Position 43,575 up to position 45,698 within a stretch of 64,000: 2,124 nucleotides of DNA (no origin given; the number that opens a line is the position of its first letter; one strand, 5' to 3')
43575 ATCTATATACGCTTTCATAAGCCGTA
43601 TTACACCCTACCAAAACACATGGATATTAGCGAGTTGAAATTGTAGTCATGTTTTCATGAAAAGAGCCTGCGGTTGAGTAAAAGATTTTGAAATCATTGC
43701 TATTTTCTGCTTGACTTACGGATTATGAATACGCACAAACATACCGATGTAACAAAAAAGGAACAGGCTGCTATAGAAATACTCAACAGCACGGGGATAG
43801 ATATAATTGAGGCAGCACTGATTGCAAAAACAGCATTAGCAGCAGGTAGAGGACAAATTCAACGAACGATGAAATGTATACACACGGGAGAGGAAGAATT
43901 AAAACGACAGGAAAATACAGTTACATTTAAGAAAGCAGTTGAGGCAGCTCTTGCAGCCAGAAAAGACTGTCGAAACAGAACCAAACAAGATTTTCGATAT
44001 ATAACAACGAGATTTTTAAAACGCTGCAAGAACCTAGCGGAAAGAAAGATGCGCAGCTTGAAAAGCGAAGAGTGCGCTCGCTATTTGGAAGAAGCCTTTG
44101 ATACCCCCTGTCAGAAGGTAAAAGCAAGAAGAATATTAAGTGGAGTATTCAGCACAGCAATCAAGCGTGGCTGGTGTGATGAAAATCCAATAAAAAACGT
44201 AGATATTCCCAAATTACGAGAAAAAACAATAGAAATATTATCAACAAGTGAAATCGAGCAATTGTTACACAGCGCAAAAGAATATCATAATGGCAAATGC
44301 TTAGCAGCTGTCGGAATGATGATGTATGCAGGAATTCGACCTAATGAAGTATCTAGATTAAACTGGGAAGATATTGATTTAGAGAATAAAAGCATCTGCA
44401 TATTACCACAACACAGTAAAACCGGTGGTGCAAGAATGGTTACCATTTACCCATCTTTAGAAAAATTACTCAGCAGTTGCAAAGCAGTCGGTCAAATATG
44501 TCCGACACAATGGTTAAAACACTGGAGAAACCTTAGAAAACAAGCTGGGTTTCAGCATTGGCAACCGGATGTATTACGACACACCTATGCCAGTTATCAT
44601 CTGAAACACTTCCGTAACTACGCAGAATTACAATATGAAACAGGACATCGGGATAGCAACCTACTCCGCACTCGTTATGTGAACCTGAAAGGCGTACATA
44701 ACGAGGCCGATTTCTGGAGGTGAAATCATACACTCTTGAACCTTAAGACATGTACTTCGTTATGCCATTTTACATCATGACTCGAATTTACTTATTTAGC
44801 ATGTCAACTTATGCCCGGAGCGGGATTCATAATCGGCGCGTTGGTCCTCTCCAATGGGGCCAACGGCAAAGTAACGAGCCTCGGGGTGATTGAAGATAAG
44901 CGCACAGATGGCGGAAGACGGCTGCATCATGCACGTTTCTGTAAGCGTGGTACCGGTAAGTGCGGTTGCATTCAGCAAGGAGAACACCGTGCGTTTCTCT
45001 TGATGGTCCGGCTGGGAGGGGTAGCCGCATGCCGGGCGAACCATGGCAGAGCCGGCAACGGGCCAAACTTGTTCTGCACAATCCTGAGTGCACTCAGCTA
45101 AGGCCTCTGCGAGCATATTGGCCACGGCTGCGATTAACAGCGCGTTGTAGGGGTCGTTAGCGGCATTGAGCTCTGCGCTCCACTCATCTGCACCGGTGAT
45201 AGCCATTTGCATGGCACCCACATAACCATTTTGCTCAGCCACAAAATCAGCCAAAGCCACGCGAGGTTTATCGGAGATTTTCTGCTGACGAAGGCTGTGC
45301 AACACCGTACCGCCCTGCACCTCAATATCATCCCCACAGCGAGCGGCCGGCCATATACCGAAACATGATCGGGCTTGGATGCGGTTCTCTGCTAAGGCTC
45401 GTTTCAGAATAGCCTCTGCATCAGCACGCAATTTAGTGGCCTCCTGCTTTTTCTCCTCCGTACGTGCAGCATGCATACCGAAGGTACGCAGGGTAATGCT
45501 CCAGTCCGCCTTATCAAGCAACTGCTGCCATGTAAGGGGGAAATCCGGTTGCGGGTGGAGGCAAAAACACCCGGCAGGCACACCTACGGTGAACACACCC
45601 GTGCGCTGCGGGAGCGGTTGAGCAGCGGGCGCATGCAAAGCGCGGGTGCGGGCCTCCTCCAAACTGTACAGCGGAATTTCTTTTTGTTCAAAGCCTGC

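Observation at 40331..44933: Minimal integrative element that targets metH and repairs it with its own copy of the gene tail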

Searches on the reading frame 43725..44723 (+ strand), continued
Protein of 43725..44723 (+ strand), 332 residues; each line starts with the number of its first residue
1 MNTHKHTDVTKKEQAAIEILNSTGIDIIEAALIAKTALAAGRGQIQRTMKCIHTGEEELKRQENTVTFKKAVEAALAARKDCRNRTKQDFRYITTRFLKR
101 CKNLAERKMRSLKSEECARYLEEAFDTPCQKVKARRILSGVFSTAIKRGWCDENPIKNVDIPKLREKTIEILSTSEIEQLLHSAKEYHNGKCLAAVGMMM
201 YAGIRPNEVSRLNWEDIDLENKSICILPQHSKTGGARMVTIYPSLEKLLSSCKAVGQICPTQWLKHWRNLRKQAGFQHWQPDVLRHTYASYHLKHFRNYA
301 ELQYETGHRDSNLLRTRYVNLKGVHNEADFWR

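Call 53: search_protein_families(library=pfam, proteins=[L015:6093-7463:-, L018:11083-12492:-, L019:2004-4067:-, L030:11058-12539:-, L035:1155-1919:-, L057:11044-11811:-, L075:2109-2933:-, L082:11097-14366:-, L042:11014-11445:-, L074:6284-7597:-], max_evalue=0.00001)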
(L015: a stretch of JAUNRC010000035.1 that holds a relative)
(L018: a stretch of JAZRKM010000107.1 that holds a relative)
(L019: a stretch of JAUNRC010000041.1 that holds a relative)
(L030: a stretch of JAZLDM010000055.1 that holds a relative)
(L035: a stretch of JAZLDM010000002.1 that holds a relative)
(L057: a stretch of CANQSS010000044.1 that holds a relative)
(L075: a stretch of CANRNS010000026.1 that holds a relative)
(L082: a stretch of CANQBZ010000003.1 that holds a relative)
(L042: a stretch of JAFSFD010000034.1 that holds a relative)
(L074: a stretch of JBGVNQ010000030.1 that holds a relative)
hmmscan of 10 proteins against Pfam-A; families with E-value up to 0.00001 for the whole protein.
L015:6093-7463:- (456 aa): 3 families
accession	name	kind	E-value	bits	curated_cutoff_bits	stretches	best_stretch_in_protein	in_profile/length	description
PF00919.26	UPF0004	-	1.6e-23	83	27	1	5-105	2-98/98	Uncharacterized protein family UPF0004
PF04055.27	Radical_SAM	-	4.6e-20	72.9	29.5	1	155-339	2-166/166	Radical SAM superfamily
PF18693.7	TRAM_2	-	4.1e-10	40.1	27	1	395-449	1-61/63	TRAM domain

L018:11083-12492:- (469 aa): 5 families
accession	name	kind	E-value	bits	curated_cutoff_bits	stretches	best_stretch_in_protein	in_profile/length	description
PF10996.14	Beta-Casp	-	7.3e-43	146.4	27.7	1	259-384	1-120/120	Beta-Casp domain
PF07521.17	RMMBL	-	1.5e-13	51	21.6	1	398-460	2-62/63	Zn-dependent metallo-hydrolase RNA specificity domain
PF16661.11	Lactamase_B_6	-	2e-11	44.1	27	1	19-171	1-145/193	Metallo-beta-lactamase superfamily domain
PF00753.33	Lactamase_B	-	2.8e-11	44.1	22.7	1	17-78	8-66/196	Metallo-beta-lactamase superfamily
PF12706.13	Lactamase_B_2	-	5e-10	39.8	27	1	25-95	1-71/200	Beta-lactamase superfamily domain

L019:2004-4067:- (687 aa): 5 families
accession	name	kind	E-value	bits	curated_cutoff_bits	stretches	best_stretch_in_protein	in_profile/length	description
PF00580.27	UvrD-helicase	-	4.6e-83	279.5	23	1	31-286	1-270/271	UvrD/REP helicase N-terminal domain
PF13361.12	UvrD_C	-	6.7e-67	226.8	25.6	1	292-631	1-349/350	UvrD-like helicase C-terminal domain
PF13245.12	AAA_19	-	1.3e-24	87.4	25.1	1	35-270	1-132/134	AAA domain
PF13538.12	UvrD_C_2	-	1.3e-09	38.2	27.4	1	570-627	2-51/52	UvrD-like helicase C-terminal domain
PF13604.12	AAA_30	-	1.1e-07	32.2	27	0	31-94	2-66/191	AAA domain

L030:11058-12539:- (493 aa): 3 families
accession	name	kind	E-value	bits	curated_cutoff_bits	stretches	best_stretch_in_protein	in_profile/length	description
PF13336.12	AcetylCoA_hyd_C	-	6.5e-43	146.8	23.7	1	315-459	3-153/154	Acetyl-CoA hydrolase/transferase C-terminal domain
PF02550.21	AcetylCoA_hydro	-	1.3e-26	94.3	24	1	7-210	11-197/198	Acetyl-CoA hydrolase/transferase N-terminal domain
PF04223.18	CitF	-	1.7e-07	31.1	27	1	334-429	311-403/466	Citrate lyase, alpha subunit (CitF)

L035:1155-1919:- (254 aa): 1 family
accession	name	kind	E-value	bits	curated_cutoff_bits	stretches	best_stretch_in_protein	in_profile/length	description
PF00977.27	His_biosynth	-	8.8e-25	87.9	23.6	1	6-235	4-222/228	Histidine biosynthesis protein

L057:11044-11811:- (255 aa): 1 family
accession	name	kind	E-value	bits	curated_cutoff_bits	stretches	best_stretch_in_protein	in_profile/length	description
PF00121.24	TIM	-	2.3e-96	322.5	20.1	1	5-252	1-244/245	Triosephosphate isomerase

L075:2109-2933:- (274 aa): 1 family
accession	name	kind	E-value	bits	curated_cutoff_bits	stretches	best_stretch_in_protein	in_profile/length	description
PF01026.27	TatD_DNase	-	3.8e-66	223.5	27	1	10-273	1-253/253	TatD related DNase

L082:11097-14366:- (1089 aa): 4 families
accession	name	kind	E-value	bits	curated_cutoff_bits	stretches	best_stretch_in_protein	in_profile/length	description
PF00580.27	UvrD-helicase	-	2.6e-35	122.9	23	1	7-468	15-269/271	UvrD/REP helicase N-terminal domain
PF13361.12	UvrD_C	-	3.3e-16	60.1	25.6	1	712-821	271-349/350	UvrD-like helicase C-terminal domain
PF13538.12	UvrD_C_2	-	2e-10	40.8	27.4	0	728-757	4-36/52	UvrD-like helicase C-terminal domain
PF13245.12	AAA_19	-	2.2e-07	31.5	25.1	0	8-58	14-63/134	AAA domain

L042:11014-11445:- (143 aa): 1 family
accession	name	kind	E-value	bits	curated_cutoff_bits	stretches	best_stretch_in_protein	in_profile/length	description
PF03652.20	RuvX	-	2.5e-37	128.6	29.2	1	4-134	3-133/134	Holliday junction resolvase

L074:6284-7597:- (437 aa): 2 families
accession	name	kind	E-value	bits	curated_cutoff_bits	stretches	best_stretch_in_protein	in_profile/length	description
PF00390.24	malic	-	1e-25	91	23.1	1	20-151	3-182/182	Malic enzyme, N-terminal domain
PF03949.21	Malic_M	-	7.6e-21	75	23.5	1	165-355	3-228/258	Malic enzyme, NAD binding domain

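Call 57: find_encoding_contigs(protein=P0003, flank=8000, max_places=3)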
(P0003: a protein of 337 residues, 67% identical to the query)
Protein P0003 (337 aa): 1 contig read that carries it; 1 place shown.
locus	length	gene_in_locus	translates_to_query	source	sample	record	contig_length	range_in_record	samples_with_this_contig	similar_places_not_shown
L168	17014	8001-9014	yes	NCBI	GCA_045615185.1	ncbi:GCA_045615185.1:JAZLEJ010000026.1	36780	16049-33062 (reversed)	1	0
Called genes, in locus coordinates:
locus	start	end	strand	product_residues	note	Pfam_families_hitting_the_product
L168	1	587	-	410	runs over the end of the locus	PF03435:Sacchrp_dh_NADP, PF16653:Sacchrp_dh_C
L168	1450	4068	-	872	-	PF01580:FtsK_SpoIIIE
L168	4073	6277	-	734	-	-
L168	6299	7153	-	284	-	-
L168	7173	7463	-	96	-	-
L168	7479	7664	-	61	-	-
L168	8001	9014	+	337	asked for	PF00589:Phage_integrase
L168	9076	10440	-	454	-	PF00171:Aldedh, PF05893:LuxC (weak)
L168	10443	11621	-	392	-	PF00465:Fe-ADH, PF13685:Fe-ADH_2, PF25137:ADH_Fe_C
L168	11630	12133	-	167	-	-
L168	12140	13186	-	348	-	PF01300:Sua5_yciO_yrdC, PF03481:Sua5_C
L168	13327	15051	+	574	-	PF08378:NERD, PF01443:Viral_helicase1 (faint), PF13245:AAA_19, PF00580:UvrD-helicase (weak)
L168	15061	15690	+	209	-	-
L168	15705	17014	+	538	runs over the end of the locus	PF13401:AAA_22 (faint), PF05496:RuvB_N (weak), PF00004:AAA, PF17866:AAA_lid_6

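Call 58: find_encoding_contigs(protein=P0007, flank=8000, max_places=3)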
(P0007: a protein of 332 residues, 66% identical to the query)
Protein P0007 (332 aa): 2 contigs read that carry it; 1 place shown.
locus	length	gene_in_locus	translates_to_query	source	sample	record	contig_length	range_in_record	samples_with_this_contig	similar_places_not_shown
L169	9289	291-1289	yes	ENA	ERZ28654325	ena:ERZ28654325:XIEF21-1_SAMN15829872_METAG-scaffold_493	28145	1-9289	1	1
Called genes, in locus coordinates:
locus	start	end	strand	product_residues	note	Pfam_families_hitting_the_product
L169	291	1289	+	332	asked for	PF00589:Phage_integrase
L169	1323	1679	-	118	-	-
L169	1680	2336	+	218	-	PF04542:Sigma70_r2 (weak)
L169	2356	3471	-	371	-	PF00350:Dynamin_N (faint), PF01926:MMR_HSR1 (faint), PF02421:FeoB_N (faint), PF03193:RsgA_GTPase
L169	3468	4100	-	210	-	PF04127:DFP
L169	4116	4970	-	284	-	PF00005:ABC_tran, PF13555:AAA_29 (weak), PF13304:AAA_21 (weak)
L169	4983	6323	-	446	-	PF01546:Peptidase_M20, PF07687:M20_dimer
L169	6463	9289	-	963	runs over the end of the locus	PF00754:F5_F8_type_C (weak), PF22666:Glyco_hydro_2_N2, PF02837:Glyco_hydro_2_N, PF21467:BetaGal_gal-bd (faint), PF00703:Glyco_hydro_2, PF02836:Glyco_hydro_2_C, PF16355:DUF4982, PF18565:Glyco_hydro2_C5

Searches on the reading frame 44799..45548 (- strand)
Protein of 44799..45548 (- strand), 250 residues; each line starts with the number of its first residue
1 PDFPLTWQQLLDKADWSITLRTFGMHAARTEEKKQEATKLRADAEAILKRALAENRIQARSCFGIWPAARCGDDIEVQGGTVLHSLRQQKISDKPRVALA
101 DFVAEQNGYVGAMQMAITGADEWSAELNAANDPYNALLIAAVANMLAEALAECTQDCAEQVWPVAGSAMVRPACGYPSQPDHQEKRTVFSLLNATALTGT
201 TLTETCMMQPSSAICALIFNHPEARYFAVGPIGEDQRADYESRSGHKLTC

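Call 26: find_related_loci(query=window:44799-45548:-, collection=metagenome_contigs, flank=7000)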
Query window:44799-45548:- (250 aa) in metagenome_contigs; peptide patterns used: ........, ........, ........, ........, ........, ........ (x = any residue, [..] = any of these).
302 stretches matched a pattern; 69 encode a relative of the query (tblastn E <= 1e-3); 69 distinct loci.
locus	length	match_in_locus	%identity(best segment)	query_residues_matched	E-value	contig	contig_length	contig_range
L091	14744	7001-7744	87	1-248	2e-151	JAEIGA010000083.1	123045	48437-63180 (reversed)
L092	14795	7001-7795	44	1-243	4e-65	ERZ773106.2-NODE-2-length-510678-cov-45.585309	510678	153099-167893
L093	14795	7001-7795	44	1-243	4e-65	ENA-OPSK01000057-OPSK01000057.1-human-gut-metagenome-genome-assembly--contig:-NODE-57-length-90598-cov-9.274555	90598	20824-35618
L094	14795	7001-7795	44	1-243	4e-65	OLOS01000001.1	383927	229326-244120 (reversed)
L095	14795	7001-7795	44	1-243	4e-65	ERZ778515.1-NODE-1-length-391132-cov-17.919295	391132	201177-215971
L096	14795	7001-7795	44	1-243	1e-64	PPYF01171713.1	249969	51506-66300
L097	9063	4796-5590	44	1-243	2e-64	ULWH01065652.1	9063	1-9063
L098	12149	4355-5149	44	1-243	3e-64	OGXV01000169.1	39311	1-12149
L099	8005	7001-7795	44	1-243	2e-64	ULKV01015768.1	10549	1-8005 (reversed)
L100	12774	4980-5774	44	1-243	4e-64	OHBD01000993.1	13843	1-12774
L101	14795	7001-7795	44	1-243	5e-64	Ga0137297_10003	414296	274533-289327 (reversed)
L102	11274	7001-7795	44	1-243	4e-64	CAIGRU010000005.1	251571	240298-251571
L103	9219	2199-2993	44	1-243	7e-64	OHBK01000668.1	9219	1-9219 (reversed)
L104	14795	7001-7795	44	1-243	6e-64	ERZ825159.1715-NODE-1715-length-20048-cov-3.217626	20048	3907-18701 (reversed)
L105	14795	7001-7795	44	1-243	5e-64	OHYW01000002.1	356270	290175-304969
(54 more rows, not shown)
